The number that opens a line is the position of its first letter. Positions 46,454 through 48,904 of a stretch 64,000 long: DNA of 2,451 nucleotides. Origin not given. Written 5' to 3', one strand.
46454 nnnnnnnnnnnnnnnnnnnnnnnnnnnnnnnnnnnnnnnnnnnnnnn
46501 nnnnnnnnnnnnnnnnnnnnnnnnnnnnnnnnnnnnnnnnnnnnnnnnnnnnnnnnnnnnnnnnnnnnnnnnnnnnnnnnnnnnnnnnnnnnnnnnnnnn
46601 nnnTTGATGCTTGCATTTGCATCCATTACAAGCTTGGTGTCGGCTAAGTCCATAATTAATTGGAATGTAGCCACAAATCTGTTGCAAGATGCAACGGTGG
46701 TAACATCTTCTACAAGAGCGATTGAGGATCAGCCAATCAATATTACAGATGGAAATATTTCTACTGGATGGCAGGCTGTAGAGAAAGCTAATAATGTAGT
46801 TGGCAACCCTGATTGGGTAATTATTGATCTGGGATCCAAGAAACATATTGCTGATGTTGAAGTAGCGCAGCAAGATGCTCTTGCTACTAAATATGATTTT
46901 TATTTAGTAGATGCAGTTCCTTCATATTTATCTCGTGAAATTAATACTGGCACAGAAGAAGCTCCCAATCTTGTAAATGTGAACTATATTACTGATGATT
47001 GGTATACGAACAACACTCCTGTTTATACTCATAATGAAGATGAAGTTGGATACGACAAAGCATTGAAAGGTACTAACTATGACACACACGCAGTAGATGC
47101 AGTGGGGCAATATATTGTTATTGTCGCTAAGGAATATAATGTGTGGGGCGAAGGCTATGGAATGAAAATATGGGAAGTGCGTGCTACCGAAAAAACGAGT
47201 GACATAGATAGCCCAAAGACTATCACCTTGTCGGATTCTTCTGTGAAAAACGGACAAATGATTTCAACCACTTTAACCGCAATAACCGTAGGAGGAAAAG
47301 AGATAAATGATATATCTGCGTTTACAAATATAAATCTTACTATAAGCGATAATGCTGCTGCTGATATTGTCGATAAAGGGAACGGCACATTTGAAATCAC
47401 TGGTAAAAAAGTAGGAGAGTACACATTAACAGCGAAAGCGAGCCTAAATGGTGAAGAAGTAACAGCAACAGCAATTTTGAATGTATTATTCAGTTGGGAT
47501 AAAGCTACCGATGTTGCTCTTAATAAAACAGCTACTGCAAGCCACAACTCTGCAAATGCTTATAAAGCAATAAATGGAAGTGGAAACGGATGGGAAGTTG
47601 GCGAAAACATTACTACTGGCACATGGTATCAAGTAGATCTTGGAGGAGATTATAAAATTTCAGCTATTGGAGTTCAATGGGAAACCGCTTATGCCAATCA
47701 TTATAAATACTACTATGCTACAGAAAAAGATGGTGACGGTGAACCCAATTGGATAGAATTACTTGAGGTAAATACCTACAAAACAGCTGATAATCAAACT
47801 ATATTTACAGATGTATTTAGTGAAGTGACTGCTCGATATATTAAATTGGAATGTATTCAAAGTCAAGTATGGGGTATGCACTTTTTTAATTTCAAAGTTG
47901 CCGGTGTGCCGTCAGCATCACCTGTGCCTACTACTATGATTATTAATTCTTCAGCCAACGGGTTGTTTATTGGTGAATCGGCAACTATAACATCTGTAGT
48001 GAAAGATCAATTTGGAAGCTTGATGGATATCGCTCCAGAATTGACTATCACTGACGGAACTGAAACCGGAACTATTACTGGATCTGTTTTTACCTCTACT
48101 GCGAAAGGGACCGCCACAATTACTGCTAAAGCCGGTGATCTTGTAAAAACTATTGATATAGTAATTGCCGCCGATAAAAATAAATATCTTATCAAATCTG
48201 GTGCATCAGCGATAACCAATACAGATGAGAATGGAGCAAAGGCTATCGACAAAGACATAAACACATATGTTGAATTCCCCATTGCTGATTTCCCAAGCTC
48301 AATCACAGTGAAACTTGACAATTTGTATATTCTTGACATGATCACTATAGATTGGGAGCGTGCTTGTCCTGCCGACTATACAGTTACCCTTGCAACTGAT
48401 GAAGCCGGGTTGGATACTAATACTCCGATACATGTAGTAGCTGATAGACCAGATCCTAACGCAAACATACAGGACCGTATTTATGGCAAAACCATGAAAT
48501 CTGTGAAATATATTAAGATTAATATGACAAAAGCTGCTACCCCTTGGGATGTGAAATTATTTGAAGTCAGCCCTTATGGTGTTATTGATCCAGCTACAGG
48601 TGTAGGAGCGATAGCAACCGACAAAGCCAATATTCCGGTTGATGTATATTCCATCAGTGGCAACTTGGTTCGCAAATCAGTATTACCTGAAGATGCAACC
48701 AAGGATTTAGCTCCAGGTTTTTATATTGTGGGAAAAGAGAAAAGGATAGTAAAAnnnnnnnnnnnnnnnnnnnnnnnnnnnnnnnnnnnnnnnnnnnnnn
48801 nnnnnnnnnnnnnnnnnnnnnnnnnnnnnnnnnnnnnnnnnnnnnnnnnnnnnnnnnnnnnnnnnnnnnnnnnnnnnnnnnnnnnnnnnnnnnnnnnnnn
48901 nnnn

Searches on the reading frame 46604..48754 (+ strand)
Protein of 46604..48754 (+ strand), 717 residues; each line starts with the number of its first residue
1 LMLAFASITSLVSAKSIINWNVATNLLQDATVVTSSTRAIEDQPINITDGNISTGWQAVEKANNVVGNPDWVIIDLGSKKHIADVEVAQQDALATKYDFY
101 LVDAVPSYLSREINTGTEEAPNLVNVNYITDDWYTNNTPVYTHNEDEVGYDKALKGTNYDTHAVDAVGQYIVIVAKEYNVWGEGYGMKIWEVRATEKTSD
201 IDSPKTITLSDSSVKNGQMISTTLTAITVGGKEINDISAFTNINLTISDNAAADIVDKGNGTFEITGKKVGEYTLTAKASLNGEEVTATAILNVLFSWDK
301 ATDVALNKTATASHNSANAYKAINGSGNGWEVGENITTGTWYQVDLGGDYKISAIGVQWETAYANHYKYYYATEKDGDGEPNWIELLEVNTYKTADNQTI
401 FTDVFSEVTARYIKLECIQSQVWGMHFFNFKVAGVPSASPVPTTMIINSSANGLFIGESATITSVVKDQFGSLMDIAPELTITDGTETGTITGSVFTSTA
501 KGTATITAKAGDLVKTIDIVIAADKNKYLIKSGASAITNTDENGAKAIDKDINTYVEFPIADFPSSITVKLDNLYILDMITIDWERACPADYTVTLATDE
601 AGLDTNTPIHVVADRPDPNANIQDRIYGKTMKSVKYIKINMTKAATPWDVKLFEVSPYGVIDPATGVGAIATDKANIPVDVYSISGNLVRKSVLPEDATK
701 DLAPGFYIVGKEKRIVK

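Call 98: search_protein_families(library=pfam, proteins=[window:46604-48754:+], max_evalue=0.00001)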
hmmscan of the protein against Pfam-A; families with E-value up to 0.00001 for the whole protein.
window:46604-48754:+ (717 aa): 2 families
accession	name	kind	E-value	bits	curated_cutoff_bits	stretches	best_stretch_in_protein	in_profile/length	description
PF00754.31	F5_F8_type_C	-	1.1e-24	87.4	28.2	1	310-420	4-116/127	F5/8 type C domain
PF22633.2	F5_F8_type_C_2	-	1.9e-19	70.5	27.8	1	321-415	1-91/91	NedA-like, galactose-binding domain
